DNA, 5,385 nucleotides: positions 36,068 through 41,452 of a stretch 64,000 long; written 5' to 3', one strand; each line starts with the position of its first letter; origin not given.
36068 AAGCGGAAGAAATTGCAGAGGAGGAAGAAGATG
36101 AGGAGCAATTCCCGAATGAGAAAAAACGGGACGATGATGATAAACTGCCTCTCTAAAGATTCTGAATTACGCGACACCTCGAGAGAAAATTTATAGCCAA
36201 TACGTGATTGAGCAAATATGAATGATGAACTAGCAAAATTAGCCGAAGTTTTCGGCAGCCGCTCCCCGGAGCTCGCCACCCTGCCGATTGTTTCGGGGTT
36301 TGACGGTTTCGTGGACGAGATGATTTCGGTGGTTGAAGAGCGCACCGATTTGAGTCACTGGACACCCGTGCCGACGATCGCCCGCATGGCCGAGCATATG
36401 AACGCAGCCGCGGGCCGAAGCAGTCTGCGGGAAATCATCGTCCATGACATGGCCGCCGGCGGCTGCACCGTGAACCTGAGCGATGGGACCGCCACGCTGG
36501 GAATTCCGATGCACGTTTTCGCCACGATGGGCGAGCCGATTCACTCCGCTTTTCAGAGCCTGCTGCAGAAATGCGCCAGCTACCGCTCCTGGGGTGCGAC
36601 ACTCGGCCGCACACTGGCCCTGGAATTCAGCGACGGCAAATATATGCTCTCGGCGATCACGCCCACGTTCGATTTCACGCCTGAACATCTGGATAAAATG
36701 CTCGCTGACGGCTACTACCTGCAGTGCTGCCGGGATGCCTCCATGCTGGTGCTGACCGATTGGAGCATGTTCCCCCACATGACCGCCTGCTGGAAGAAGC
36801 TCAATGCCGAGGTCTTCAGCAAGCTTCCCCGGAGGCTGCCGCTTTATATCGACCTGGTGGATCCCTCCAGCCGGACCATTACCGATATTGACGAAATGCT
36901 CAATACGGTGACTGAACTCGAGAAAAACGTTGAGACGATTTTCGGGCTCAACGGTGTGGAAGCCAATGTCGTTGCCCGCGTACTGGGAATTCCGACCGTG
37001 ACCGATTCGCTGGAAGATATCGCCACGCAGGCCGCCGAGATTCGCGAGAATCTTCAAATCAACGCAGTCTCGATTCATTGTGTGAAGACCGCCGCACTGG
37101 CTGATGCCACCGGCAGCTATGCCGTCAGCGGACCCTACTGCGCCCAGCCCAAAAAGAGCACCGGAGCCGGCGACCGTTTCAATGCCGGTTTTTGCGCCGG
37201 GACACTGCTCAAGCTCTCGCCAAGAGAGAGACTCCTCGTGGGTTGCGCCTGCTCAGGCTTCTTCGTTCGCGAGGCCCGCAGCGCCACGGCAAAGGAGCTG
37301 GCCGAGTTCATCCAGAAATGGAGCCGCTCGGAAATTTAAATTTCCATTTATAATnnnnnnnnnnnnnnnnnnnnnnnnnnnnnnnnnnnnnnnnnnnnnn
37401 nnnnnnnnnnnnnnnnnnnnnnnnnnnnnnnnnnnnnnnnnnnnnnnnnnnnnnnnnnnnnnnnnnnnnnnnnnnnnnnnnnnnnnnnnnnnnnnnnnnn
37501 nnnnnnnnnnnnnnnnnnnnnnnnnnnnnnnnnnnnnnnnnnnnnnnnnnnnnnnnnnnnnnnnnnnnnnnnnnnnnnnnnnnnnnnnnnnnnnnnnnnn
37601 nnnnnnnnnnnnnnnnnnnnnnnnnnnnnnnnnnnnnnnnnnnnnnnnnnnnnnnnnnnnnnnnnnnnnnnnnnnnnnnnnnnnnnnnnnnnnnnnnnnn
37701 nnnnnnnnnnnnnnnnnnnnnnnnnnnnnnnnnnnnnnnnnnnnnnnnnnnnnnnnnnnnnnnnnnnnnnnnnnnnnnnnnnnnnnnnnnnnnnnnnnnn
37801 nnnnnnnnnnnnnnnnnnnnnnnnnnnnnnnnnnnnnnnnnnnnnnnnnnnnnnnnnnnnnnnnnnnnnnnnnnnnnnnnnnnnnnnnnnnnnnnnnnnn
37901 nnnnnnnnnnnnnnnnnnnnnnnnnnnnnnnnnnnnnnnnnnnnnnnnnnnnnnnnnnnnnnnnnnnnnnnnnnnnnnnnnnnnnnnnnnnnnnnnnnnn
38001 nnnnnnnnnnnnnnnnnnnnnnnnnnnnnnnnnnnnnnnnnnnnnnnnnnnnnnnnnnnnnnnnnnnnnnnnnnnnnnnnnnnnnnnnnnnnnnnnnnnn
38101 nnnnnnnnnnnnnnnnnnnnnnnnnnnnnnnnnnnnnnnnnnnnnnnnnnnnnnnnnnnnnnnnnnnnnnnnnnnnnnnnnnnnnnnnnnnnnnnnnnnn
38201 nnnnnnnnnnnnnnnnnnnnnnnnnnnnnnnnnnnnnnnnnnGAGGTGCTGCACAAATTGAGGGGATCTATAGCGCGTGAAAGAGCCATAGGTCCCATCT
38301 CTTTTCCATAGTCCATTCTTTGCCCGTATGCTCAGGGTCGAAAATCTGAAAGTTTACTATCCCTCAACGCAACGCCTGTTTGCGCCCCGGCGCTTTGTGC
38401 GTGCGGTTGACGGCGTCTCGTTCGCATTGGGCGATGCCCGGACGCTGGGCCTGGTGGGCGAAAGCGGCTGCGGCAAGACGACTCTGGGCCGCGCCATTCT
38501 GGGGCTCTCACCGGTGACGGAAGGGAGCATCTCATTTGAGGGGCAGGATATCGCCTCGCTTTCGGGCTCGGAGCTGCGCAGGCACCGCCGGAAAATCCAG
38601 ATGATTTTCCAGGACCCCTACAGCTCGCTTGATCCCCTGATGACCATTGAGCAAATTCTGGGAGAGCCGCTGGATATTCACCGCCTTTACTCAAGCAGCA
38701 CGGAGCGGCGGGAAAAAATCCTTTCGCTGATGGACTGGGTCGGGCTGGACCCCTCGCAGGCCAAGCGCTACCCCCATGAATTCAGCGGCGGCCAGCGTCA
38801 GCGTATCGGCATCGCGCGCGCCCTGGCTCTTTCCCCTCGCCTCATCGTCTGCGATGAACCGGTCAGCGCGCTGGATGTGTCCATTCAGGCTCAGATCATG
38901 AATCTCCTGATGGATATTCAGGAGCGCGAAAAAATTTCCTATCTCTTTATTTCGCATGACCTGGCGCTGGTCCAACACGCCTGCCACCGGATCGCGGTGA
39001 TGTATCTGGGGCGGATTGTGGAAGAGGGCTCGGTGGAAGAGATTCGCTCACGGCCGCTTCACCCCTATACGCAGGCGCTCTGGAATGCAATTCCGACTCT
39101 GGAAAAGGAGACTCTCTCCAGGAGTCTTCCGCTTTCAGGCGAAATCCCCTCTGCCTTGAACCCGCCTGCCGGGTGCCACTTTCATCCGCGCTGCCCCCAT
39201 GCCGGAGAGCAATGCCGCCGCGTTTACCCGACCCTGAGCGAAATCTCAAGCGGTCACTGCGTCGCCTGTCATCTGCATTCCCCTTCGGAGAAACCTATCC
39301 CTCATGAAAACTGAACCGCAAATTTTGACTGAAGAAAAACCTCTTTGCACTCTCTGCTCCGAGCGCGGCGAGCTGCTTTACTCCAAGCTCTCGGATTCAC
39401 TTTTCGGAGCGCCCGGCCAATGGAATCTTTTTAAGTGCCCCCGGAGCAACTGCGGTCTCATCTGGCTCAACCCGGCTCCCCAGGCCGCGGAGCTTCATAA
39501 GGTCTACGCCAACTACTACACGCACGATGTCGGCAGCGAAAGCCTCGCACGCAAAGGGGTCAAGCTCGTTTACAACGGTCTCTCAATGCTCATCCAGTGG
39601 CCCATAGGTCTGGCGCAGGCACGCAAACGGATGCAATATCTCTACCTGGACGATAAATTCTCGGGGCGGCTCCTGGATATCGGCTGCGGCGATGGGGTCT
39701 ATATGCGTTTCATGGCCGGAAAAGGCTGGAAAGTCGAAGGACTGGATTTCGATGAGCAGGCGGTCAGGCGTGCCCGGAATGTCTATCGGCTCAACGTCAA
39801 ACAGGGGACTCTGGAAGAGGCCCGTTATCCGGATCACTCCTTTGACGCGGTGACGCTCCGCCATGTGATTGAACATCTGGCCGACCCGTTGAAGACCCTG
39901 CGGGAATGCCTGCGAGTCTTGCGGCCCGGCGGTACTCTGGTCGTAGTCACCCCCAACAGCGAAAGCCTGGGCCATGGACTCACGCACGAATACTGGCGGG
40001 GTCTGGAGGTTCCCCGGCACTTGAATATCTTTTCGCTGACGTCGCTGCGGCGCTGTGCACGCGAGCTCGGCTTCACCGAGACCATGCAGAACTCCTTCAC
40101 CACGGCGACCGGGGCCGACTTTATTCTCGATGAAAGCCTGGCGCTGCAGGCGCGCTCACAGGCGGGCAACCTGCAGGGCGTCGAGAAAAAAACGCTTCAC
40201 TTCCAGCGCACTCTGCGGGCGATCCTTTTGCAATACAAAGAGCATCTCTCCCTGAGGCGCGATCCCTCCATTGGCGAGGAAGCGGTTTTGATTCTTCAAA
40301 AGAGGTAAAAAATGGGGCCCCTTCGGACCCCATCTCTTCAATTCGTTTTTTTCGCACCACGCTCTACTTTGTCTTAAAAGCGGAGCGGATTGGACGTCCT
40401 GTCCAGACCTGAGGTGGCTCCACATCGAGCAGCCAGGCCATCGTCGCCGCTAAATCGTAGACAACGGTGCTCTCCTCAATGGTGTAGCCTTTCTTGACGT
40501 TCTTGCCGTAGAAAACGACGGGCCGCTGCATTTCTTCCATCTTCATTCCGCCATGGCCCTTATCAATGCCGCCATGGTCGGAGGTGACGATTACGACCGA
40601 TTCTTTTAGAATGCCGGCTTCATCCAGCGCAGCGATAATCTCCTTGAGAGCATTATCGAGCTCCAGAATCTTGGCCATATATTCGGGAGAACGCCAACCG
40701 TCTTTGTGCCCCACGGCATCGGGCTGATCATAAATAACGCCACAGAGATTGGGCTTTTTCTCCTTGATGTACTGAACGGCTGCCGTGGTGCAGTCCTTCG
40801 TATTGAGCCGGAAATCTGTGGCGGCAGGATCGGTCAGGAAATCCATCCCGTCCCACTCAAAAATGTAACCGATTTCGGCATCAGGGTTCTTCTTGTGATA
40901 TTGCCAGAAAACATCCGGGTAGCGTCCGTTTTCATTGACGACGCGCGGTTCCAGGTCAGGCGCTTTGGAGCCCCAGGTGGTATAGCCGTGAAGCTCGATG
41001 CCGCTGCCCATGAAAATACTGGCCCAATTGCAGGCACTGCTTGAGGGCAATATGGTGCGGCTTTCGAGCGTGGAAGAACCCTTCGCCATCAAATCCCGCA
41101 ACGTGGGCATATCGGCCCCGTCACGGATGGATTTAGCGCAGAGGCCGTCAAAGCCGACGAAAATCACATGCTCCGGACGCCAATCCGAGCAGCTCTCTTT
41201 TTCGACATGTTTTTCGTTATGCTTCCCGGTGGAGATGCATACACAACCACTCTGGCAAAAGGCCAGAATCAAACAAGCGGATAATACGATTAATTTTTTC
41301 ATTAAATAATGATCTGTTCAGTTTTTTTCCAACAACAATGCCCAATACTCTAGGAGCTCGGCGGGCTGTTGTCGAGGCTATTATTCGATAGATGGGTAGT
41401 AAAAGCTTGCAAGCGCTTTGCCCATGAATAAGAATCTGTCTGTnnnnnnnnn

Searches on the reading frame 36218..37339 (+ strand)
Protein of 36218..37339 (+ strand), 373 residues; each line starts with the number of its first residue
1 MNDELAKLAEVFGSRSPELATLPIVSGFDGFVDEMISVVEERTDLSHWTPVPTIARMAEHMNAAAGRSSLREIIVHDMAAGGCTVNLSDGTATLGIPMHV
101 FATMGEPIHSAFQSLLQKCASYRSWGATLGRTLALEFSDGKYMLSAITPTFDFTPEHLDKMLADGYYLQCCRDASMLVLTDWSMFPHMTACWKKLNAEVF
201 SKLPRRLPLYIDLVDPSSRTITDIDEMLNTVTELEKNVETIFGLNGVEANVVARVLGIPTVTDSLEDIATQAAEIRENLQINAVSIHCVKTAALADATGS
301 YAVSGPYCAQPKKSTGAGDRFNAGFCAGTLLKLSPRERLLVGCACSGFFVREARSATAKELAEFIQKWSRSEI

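Call 65: search_protein_families(library=pfam, proteins=[window:36218-37339:+], max_evalue=0.001)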
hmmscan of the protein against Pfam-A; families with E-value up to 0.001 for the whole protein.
window:36218-37339:+ (373 aa): 2 families
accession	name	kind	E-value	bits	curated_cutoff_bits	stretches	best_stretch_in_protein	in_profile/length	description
PF25270.1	Khk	-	5.3e-41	141.5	35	1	23-367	24-364/365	Prokaryotic ketohexokinase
PF00294.29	PfkB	-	9.2e-08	32.2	25.8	1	247-355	192-295/302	pfkB family carbohydrate kinase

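Call 99: find_encoding_contigs(protein=window:36218-37339:+, flank=10000, max_places=8)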
Protein window:36218-37339:+ (373 aa): no gene with exactly this product is on record in the collection.

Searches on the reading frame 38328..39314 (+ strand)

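Call 66: search_protein_families(library=pfam, proteins=[window:38328-39314:+], max_evalue=0.001)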
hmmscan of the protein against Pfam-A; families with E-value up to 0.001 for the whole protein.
window:38328-39314:+ (328 aa): 4 families
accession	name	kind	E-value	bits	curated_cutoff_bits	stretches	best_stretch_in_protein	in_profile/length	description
PF00005.33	ABC_tran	-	3.6e-32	112.2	25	1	28-179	2-136/137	ABC transporter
PF08352.17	oligo_HPY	-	5.3e-18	65.6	27.1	1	231-296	1-65/65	Oligopeptide/dipeptide transporter, C-terminal region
PF13304.12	AAA_21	-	2.7e-07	31.4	27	1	143-215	229-303/304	AAA domain, putative AbiEii toxin, Type IV TA system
PF02463.25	SMC_N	-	0.00082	19.3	40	0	40-224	27-211/220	RecF/RecN/SMC N terminal domain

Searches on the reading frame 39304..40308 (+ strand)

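Call 66: search_protein_families(library=pfam, proteins=[window:39304-40308:+], max_evalue=0.001)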
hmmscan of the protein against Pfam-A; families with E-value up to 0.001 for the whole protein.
window:39304-40308:+ (334 aa): 10 families
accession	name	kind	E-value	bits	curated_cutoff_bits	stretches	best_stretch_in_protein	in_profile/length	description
PF13489.12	Methyltransf_23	-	4.5e-30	105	27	1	108-258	11-160/164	Methyltransferase domain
PF08241.18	Methyltransf_11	-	8.6e-24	84.4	21.2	1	124-214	1-95/95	Methyltransferase domain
PF13649.12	Methyltransf_25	-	6.7e-19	68.8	27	1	124-210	2-97/97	Methyltransferase domain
PF13847.12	Methyltransf_31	-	6.9e-17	61.9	27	1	122-219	6-114/145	Methyltransferase domain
PF08242.18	Methyltransf_12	-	9.4e-17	62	30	1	124-212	1-98/98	Methyltransferase domain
PF07021.18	MetW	-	4.3e-10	40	21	1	121-207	15-103/193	Methionine biosynthesis protein MetW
PF01209.24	Ubie_methyltran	-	2.3e-09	37.4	20.1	1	120-215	48-152/233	ubiE/COQ5 methyltransferase family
PF08003.17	Methyltransf_9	-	3.3e-06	26.7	23.8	1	122-216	118-219/315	Protein of unknown function (DUF1698)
PF05175.20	MTS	-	5.4e-05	23.3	23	1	115-168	27-83/170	Methyltransferase small domain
PF05724.17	TPMT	-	0.00033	20.8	26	1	118-159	36-77/218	Thiopurine S-methyltransferase (TPMT)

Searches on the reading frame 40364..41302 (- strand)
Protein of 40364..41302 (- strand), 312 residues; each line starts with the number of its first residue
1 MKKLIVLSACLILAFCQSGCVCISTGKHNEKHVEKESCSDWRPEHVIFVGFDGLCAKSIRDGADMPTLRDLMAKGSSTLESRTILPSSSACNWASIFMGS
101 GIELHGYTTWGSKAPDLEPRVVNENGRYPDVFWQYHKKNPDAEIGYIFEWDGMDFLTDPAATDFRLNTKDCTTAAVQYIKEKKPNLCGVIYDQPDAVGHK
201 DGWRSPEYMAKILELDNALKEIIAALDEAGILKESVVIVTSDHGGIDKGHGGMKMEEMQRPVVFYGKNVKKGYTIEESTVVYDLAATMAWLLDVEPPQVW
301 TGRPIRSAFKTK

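Call 66: search_protein_families(library=pfam, proteins=[window:40364-41302:-], max_evalue=0.001)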
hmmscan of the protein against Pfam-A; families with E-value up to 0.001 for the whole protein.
window:40364-41302:- (312 aa): 4 families
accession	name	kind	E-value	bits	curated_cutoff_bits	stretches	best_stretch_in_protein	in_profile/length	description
PF01663.27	Phosphodiest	-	2.8e-26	93.4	23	1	46-246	1-222/342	Type I phosphodiesterase / nucleotide pyrophosphatase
PF01676.23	Metalloenzyme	-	1.3e-08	35.2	24.3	1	167-295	130-251/252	Metalloenzyme superfamily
PF00884.28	Sulfatase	-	2.7e-08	33.9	25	1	206-293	204-300/301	Sulfatase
PF02995.22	DUF229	-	0.00044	19.5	25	1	207-244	305-342/496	Protein of unknown function (DUF229)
